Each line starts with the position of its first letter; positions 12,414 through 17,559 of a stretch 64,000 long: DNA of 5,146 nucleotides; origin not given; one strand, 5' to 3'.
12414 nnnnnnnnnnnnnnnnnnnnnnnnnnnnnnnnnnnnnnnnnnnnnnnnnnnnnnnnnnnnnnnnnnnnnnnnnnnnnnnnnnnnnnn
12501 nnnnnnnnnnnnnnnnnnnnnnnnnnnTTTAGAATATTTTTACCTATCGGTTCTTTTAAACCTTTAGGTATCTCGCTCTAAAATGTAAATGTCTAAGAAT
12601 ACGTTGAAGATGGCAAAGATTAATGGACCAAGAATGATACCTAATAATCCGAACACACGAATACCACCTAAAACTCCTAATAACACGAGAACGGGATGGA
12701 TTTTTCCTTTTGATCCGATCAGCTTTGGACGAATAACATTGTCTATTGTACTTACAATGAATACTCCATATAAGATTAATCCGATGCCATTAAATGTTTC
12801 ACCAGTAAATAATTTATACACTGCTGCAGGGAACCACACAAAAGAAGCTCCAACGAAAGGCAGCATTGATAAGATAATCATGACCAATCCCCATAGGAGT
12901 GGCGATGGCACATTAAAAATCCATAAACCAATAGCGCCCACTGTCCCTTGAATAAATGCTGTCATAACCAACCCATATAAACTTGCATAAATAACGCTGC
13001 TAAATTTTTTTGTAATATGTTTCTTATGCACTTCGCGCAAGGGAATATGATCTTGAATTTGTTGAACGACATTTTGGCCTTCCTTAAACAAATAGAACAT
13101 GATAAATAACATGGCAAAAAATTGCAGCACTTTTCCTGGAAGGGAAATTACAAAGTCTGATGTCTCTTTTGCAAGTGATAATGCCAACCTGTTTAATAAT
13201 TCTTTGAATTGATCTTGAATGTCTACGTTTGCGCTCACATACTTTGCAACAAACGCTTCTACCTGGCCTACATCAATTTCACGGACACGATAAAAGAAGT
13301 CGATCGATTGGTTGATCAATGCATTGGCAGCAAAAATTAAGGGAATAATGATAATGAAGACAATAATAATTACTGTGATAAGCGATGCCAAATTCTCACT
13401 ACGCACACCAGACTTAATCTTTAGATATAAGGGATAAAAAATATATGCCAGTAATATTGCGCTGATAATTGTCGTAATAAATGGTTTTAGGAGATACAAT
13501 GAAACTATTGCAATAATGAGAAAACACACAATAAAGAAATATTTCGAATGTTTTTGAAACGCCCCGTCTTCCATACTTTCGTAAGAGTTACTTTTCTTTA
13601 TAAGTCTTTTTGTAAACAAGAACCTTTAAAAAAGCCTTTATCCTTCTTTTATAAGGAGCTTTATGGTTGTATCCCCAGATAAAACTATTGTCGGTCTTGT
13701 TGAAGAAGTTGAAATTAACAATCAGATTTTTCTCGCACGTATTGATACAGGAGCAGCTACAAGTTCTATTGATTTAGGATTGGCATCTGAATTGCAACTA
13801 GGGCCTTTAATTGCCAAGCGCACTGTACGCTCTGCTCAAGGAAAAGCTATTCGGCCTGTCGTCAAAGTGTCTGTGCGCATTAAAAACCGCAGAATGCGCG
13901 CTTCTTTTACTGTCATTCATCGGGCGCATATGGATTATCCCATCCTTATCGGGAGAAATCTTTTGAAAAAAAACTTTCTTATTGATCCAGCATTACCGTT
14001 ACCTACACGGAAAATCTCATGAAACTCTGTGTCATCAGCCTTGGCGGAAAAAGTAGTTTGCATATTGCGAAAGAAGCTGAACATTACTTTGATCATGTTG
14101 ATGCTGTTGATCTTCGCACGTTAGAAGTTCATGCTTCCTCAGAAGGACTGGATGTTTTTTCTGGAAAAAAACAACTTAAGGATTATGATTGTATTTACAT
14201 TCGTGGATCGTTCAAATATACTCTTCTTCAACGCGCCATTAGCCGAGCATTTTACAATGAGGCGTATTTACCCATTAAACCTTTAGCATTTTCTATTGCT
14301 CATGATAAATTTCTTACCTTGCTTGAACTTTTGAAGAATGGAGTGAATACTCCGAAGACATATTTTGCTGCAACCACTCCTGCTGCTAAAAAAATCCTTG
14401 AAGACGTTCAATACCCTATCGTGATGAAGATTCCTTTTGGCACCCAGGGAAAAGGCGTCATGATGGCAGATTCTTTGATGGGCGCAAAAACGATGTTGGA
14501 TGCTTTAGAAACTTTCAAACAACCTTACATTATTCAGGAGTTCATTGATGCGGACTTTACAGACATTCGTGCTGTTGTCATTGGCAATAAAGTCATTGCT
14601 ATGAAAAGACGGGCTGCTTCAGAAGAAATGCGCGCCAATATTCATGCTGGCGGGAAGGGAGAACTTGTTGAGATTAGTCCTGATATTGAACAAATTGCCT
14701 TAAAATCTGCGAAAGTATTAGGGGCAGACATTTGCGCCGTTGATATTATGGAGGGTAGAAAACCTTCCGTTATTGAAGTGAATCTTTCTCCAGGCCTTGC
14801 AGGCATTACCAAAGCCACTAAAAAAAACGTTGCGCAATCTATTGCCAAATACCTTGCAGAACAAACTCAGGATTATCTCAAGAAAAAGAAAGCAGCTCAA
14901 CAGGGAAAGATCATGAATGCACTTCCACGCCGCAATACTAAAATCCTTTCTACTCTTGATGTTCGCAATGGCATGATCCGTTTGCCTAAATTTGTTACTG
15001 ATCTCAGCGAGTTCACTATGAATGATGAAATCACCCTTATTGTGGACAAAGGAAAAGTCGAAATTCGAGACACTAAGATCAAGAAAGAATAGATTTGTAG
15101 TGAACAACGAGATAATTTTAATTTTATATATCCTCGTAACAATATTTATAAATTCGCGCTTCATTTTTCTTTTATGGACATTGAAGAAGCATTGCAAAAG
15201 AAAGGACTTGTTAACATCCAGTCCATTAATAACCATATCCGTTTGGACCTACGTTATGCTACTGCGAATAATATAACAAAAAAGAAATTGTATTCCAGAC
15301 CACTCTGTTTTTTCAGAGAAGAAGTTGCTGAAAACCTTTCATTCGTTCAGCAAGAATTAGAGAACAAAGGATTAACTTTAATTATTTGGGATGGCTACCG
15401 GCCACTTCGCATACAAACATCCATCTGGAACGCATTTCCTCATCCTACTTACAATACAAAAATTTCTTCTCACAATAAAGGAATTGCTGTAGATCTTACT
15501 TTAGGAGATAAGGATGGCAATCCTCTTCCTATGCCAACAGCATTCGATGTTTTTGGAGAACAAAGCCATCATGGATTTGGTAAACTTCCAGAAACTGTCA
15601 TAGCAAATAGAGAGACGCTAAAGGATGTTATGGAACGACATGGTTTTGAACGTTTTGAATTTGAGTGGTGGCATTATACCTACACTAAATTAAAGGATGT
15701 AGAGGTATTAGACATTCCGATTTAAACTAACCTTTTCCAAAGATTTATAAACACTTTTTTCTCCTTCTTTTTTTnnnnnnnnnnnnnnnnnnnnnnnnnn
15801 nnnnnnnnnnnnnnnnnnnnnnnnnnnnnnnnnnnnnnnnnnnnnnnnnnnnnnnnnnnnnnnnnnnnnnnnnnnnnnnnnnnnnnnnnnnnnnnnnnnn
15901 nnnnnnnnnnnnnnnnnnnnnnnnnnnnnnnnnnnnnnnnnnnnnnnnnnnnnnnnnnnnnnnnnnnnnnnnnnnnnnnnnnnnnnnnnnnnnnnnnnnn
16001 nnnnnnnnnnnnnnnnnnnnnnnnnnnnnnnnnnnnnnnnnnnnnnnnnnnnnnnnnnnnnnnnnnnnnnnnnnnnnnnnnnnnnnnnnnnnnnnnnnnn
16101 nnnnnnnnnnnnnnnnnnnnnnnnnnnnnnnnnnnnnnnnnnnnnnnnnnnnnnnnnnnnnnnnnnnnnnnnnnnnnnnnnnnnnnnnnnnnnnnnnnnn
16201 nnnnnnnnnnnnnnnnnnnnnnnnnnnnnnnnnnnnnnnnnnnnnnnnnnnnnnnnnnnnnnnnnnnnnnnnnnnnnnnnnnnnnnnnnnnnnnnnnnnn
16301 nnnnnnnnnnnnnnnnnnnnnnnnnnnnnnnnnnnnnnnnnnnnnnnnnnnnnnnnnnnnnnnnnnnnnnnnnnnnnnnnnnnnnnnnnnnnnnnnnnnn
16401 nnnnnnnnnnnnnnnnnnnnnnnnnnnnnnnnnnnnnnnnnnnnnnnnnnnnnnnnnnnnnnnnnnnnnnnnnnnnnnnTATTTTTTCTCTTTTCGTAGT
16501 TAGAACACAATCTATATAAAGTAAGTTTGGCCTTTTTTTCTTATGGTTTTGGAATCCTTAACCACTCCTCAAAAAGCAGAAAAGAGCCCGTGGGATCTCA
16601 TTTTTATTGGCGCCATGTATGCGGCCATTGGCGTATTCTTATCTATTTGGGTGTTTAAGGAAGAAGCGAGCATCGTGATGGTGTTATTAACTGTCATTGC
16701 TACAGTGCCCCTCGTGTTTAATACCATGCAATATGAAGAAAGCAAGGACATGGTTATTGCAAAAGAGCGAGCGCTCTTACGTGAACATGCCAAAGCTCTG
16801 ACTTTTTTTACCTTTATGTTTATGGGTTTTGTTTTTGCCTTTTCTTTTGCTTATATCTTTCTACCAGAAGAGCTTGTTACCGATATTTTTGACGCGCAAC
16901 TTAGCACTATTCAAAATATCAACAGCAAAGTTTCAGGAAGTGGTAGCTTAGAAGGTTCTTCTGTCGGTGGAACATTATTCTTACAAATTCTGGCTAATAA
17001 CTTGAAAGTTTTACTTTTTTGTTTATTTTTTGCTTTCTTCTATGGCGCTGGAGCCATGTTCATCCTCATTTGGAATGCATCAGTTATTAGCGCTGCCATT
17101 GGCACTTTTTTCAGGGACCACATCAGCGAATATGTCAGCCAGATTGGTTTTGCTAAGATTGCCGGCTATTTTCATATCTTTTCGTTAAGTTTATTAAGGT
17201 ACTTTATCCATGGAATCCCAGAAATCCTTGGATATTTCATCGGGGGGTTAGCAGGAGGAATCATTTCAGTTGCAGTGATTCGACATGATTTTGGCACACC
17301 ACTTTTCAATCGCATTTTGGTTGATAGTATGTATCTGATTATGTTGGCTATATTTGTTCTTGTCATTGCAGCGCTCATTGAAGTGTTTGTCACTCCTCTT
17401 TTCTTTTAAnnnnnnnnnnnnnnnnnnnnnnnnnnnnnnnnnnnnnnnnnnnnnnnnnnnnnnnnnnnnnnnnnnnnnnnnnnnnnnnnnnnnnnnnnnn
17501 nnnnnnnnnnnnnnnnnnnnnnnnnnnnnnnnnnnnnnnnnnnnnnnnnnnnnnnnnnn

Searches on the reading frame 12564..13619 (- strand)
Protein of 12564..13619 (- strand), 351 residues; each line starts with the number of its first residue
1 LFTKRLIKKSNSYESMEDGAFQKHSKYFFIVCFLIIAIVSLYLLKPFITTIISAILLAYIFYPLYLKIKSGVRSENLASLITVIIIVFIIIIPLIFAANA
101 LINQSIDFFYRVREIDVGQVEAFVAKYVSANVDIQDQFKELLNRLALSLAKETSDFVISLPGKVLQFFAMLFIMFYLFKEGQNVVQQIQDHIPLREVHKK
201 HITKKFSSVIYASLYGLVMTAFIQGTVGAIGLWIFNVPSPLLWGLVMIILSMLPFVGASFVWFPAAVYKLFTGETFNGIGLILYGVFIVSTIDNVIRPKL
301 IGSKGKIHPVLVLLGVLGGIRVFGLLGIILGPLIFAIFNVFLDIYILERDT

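Call 8: search_protein_families(library=pfam, proteins=[window:12564-13619:-], max_evalue=0.1)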
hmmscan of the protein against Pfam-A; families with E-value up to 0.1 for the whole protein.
window:12564-13619:- (351 aa): 1 family
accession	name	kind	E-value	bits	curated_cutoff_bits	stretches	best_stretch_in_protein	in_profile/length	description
PF01594.21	AI-2E_transport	-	6.7e-52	177.1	34.3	1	30-345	3-326/327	AI-2E family transporter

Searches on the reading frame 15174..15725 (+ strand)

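Call 8: search_protein_families(library=pfam, proteins=[window:15174-15725:+], max_evalue=0.1)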
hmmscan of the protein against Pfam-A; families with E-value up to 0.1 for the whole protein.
window:15174-15725:+ (183 aa): 3 families
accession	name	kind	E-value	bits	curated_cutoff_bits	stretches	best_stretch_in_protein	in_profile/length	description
PF01427.22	Peptidase_M15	-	1.1e-33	117.1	27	1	9-170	2-184/199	D-ala-D-ala dipeptidase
PF02557.22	VanY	-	0.00012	22.3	25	1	48-126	5-85/132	D-alanyl-D-alanine carboxypeptidase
PF13539.11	Peptidase_M15_4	-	0.032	15.3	25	1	94-158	3-53/70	D-alanyl-D-alanine carboxypeptidase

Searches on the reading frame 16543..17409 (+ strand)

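Call 6: search_protein_families(library=pfam, proteins=[window:16543-17409:+], max_evalue=0.001)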
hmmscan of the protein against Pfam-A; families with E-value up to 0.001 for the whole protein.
window:16543-17409:+ (288 aa): 1 family
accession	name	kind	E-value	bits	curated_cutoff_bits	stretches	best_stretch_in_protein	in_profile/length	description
PF01944.22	SpoIIM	-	7e-15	55.8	26.9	1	89-285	2-163/163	Stage II sporulation protein M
